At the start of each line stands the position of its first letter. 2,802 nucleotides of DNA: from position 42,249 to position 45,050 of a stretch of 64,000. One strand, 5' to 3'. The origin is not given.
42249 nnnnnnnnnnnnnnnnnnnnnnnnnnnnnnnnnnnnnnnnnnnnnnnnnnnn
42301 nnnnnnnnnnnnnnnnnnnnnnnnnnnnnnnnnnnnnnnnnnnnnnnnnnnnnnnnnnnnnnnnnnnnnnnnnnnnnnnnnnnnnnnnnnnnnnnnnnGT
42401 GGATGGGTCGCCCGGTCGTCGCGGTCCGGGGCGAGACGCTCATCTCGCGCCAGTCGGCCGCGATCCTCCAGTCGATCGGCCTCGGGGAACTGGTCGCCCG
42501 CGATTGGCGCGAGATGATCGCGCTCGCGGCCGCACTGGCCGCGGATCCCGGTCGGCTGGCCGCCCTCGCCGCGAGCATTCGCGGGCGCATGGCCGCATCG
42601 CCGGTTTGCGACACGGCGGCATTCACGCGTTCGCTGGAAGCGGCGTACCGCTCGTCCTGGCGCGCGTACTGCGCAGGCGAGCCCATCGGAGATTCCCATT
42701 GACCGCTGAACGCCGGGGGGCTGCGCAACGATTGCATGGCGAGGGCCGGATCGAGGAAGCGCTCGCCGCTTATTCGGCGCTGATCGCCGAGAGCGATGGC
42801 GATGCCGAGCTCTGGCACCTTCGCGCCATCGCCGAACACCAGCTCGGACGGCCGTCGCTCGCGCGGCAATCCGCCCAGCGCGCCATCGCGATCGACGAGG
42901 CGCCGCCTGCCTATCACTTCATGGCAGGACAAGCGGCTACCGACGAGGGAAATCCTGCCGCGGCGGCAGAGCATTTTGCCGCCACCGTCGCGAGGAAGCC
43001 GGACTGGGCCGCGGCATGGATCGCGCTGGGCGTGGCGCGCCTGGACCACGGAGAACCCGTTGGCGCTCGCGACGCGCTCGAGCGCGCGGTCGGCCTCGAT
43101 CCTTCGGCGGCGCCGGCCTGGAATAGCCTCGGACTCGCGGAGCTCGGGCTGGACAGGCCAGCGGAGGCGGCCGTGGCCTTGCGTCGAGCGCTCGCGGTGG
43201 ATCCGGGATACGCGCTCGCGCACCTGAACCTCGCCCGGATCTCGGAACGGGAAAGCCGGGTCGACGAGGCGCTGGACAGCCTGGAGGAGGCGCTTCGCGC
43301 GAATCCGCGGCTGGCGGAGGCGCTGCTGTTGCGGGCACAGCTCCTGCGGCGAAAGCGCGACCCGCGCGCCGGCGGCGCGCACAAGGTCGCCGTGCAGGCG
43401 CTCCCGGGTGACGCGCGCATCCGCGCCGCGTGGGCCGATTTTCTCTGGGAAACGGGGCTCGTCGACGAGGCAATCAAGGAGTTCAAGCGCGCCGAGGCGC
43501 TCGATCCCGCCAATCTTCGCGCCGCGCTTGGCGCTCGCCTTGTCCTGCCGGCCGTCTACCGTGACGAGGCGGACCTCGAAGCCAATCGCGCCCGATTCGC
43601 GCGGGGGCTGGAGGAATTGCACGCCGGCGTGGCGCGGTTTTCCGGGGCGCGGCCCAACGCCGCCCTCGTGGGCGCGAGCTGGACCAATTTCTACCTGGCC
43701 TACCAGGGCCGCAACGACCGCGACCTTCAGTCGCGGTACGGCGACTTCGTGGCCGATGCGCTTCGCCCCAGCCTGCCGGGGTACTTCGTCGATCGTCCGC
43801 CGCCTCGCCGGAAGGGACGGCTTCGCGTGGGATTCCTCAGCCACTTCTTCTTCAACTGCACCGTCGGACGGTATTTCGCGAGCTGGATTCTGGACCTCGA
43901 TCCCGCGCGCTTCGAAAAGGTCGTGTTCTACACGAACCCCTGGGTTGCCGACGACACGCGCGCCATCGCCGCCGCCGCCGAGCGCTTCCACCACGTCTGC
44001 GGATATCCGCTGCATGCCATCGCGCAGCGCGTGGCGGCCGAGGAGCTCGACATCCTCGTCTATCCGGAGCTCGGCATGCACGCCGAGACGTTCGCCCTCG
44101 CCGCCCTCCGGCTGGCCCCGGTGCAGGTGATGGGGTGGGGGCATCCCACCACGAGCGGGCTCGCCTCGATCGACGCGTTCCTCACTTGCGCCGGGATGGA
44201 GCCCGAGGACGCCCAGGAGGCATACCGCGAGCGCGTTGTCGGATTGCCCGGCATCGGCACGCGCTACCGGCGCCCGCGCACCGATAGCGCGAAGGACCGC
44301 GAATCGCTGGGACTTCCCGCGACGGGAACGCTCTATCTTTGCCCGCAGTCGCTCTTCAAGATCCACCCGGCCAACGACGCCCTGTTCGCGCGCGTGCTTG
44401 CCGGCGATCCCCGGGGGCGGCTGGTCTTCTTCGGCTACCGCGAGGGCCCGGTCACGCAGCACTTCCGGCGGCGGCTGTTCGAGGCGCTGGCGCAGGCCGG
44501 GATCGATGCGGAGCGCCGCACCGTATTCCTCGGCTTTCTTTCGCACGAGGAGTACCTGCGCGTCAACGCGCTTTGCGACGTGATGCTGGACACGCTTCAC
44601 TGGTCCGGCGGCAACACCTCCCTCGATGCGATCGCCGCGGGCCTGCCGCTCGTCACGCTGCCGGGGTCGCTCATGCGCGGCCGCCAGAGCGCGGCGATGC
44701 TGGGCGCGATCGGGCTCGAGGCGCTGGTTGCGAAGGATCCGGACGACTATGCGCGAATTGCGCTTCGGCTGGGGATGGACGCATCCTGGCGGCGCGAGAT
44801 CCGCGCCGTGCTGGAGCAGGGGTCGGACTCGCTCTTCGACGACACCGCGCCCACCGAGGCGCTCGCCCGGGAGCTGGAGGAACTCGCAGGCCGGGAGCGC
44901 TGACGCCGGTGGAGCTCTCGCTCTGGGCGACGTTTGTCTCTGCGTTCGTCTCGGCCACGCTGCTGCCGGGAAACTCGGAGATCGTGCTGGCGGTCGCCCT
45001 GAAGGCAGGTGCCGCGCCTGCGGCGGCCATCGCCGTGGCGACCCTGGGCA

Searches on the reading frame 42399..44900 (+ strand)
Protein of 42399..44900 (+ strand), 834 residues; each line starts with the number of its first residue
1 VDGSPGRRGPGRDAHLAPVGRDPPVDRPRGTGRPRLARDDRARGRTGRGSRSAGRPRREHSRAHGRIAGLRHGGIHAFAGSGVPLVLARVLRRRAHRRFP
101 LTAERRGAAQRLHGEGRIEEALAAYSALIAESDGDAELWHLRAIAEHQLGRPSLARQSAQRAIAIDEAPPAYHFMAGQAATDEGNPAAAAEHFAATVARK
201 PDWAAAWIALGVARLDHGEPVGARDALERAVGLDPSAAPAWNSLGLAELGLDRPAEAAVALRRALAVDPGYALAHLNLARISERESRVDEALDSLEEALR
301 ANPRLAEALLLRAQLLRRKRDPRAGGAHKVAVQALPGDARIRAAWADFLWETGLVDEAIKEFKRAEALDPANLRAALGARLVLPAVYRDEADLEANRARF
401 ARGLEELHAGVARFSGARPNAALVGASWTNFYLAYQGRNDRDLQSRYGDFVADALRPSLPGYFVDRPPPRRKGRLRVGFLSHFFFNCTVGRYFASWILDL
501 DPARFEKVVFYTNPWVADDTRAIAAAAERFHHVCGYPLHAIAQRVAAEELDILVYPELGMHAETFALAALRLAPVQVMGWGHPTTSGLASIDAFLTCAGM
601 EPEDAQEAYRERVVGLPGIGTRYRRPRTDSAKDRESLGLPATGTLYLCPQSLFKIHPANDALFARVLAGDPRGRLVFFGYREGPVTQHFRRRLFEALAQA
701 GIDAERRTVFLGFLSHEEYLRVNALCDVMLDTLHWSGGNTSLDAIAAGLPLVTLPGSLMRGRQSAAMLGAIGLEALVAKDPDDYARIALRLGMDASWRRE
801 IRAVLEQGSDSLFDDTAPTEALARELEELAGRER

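Call 8: search_protein_families(library=pfam, proteins=[window:42399-44900:+], max_evalue=0.001)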
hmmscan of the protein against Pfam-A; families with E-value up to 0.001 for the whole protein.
window:42399-44900:+ (834 aa): 13 families
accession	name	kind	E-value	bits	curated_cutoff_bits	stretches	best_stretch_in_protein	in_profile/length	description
PF13844.12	Glyco_transf_41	-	1.2e-29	103.4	25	2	632-806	357-525/543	Glycosyl transferase family 41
PF07719.23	TPR_2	-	6.4e-22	76.3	27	0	272-304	1-33/34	Tetratricopeptide repeat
PF00515.34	TPR_1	-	1.2e-18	66.5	27.8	0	238-271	1-34/34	Tetratricopeptide repeat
PF14559.12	TPR_19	-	2e-18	66.9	25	2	252-315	5-68/68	Tetratricopeptide repeat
PF13428.12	TPR_14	-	1.6e-16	59.6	23.5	2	205-247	2-42/44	Tetratricopeptide repeat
PF13181.12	TPR_8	-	8.9e-16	57.1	25.7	0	238-269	1-32/34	Tetratricopeptide repeat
PF13432.12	TPR_16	-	1.1e-15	58.2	32.7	2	174-238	1-65/65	Tetratricopeptide repeat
PF13414.12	TPR_11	-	2.5e-14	53.1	26.8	0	256-279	12-35/42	TPR repeat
PF13431.12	TPR_17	-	1.1e-10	41.3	24.4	0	261-292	2-33/34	Tetratricopeptide repeat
PF23914.1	TPR_CcmH_CycH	-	2.9e-08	34.1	42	1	258-371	36-153/158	Cytochrome c-type biogenesis protein H TPR domain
PF13424.12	TPR_12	-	5.5e-08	33.3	30.1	0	118-167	26-76/77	Tetratricopeptide repeat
PF13371.12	TPR_9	-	0.00027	21.3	35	0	111-174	4-67/73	Tetratricopeptide repeat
PF23241.1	HAT_PRP39_C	-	0.00043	20.8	33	0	258-318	78-139/139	PRP39 C-terminal HAT repeat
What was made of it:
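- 40708..44903 (+): Two paralogous TPR + GT41 glycosyltransferases (40708-42702 and 42699-44903). This is the variable, probably serotype-specific part of the island. Glyco_transf_41 3e-42 and 1e-29, plus TPR repeats (call 8).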

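Call 68: search_protein_families(library=ncbifam, proteins=[window:42699-44900:+], max_evalue=0.00001)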
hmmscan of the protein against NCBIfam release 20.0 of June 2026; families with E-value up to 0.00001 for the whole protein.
window:42699-44900:+ (734 aa): 11 families
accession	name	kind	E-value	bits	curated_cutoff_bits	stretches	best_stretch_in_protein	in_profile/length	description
TIGR02917.1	PEP_TPR_lipo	equivalog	3.2e-21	75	312.2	2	138-263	125-251/899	XrtA/PEP-CTERM system TPR-repeat protein PrsT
TIGR02521.1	type_IV_pilW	equivalog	1.5e-13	50.8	154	1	50-189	45-186/234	type IV pilus biogenesis/stability protein PilW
NF033920.0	C39_PA2778_fam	equivalog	2.7e-12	46.7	150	1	72-168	158-254/255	PA2778 family cysteine peptidase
NF033758.1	gliding_GltE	equivalog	6e-12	45.2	225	1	52-150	204-302/411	adventurous gliding motility TPR repeat lipoprotein GltE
NF033762.1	social_mot_Tgl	equivalog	6.5e-11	42.1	225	1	109-199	36-127/252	social motility TPR repeat lipoprotein Tgl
NF040959.1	MamA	equivalog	1e-10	41.4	200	1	77-204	44-171/204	magnetosome protein MamA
TIGR02552.1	LcrH_SycD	equivalog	3.1e-10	39.9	104.8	0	11-101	27-117/136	SycD/LcrH family type III secretion system chaperone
NF049992.1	NGTferase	equivalog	8e-10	37.9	1000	0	438-489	323-374/614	UDP-glucose:protein N-beta-glucosyltransferase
NF052415.1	T3SS_chap_SctY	equivalog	7.1e-09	36.1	70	0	86-166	22-105/106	type III secretion apparatus assembly chaperone SctY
NF008757.0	PRK11788.1-5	equivalog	4.3e-07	29.4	363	0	113-224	189-301/388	lipopolysaccharide assembly protein LapB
TIGR04510.1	mod_pep_cyc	subfamily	1.4e-06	27.2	400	0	144-261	404-523/814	putative peptide modification system cyclase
